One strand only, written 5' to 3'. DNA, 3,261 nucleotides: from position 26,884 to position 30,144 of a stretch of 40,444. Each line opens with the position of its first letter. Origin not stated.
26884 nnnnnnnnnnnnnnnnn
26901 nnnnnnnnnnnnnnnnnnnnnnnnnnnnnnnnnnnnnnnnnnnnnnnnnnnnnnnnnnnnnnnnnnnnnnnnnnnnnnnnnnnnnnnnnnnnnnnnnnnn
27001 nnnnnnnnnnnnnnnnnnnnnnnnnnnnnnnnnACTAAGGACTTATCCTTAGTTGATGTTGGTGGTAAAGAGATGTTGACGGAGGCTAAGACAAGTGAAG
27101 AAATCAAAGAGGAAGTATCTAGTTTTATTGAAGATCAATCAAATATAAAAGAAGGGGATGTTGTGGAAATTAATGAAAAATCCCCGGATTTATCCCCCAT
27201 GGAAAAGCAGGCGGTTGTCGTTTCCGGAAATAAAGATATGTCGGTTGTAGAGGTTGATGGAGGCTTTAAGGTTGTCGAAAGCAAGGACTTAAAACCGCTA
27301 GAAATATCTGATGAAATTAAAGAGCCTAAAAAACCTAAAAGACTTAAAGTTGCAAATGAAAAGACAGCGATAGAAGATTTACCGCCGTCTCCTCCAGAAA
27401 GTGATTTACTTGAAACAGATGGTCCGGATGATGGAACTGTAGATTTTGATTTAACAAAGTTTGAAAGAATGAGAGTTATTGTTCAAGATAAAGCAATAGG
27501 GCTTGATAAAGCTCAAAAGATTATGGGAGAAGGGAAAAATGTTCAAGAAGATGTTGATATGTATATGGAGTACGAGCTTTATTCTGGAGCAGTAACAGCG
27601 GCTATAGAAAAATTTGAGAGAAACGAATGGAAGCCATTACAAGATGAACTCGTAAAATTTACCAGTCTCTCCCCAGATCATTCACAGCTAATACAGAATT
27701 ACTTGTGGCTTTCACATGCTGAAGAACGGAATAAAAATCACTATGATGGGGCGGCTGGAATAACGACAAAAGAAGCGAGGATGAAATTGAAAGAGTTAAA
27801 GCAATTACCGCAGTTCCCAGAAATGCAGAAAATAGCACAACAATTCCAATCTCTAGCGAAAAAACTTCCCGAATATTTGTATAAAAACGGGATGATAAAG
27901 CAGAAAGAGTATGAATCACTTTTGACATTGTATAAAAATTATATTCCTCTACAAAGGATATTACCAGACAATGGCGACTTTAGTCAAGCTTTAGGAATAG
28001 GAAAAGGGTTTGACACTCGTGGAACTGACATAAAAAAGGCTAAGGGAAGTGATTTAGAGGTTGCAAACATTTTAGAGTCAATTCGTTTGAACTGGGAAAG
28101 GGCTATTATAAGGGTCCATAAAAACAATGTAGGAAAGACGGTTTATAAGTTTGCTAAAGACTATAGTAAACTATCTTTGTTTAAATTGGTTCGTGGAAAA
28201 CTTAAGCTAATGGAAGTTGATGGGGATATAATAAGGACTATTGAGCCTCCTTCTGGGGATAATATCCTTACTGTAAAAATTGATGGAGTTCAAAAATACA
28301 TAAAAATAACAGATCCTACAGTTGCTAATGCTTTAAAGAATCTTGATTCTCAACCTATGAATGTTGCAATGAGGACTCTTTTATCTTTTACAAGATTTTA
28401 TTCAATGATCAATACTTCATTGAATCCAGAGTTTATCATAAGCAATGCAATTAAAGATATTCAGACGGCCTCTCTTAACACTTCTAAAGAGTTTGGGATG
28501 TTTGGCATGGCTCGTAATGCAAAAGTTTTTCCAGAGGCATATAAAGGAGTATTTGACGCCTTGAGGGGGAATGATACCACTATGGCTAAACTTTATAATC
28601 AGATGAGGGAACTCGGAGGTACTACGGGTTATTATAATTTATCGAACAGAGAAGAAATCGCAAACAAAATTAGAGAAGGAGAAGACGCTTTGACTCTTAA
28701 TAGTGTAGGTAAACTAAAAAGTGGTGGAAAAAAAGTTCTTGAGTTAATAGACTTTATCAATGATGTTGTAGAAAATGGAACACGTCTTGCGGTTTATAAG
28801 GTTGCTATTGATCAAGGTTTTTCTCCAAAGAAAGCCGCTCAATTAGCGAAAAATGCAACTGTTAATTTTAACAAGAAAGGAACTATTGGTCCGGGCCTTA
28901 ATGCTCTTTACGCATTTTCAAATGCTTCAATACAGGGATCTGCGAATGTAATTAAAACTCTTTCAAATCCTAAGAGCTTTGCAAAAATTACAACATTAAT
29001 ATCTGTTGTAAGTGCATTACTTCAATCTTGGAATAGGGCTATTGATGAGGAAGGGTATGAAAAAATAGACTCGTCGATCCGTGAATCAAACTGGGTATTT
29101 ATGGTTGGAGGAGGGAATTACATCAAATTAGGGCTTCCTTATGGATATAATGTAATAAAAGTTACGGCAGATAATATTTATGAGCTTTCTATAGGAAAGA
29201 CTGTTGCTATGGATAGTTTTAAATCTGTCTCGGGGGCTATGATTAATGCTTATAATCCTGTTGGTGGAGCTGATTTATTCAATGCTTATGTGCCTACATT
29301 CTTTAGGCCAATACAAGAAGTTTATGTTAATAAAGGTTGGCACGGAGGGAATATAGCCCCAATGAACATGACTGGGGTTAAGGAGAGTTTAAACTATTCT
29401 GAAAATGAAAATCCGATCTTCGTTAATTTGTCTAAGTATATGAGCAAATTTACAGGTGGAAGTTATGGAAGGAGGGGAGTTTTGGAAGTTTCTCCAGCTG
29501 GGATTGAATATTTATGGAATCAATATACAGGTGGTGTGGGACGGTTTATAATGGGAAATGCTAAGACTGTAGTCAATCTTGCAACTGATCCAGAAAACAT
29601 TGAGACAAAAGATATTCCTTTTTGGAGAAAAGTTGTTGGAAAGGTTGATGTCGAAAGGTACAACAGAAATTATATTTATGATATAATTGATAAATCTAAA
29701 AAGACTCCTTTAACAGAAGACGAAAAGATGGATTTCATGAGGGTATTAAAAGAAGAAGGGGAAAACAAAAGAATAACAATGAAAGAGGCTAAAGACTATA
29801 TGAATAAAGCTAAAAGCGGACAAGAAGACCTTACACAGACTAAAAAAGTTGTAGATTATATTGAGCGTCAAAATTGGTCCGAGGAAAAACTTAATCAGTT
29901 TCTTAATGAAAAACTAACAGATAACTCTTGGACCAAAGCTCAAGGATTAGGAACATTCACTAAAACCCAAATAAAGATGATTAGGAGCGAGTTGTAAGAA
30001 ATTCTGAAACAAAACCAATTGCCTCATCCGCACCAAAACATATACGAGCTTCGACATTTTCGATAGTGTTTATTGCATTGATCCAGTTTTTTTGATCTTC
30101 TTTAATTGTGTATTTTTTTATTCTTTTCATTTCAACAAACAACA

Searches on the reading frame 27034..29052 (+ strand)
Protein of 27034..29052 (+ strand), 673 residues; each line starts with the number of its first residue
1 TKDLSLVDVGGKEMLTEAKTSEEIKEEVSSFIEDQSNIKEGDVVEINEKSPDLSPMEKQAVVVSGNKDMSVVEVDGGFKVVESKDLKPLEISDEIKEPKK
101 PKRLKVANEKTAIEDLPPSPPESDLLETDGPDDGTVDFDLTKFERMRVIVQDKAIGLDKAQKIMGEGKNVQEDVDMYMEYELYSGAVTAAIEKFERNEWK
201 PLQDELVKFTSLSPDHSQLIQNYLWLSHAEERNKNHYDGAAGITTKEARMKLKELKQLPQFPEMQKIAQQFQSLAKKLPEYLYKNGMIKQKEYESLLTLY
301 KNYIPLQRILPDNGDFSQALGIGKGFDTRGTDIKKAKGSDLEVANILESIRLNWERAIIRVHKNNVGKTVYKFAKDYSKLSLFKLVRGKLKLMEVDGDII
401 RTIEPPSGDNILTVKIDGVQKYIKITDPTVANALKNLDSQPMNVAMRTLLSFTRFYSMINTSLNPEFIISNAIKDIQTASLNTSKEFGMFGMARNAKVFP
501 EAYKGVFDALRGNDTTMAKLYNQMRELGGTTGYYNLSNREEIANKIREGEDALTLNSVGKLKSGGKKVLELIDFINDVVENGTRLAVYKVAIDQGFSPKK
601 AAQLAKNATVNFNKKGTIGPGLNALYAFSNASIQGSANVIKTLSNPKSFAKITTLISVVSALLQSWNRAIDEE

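Call 48: search_protein_families(library=phrogs, proteins=[window:27034-29052:+], max_evalue=0.001)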
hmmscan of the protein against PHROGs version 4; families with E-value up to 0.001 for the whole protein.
window:27034-29052:+ (673 aa): 5 families
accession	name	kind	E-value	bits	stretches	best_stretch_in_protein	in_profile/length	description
phrog_14770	-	unknown function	1.2e-85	288.7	2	248-672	2664-3107/3427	-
phrog_616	-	unknown function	1.3e-50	172.5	1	149-644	1899-2426/2793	-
phrog_10691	-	unknown function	3.5e-40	137.5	1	144-672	3055-3609/3925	-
phrog_9854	-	unknown function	6.4e-27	94.6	1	146-654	850-1326/1636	-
phrog_10089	-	moron, auxiliary metabolic gene and host takeover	1.3e-09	36.4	1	581-644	4269-4340/4647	DarB-like antirestriction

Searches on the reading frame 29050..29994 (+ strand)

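Call 48: search_protein_families(library=phrogs, proteins=[window:29050-29994:+], max_evalue=0.001)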
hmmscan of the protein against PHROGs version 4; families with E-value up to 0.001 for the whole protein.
window:29050-29994:+ (315 aa): 3 families
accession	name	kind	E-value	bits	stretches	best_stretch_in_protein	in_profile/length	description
phrog_14770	-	unknown function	1.9e-34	118.8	1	3-274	3116-3409/3427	-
phrog_616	-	unknown function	4.5e-18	64.5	1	3-215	2478-2703/2793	-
phrog_10691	-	unknown function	2.7e-15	54.9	1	3-208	3618-3815/3925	-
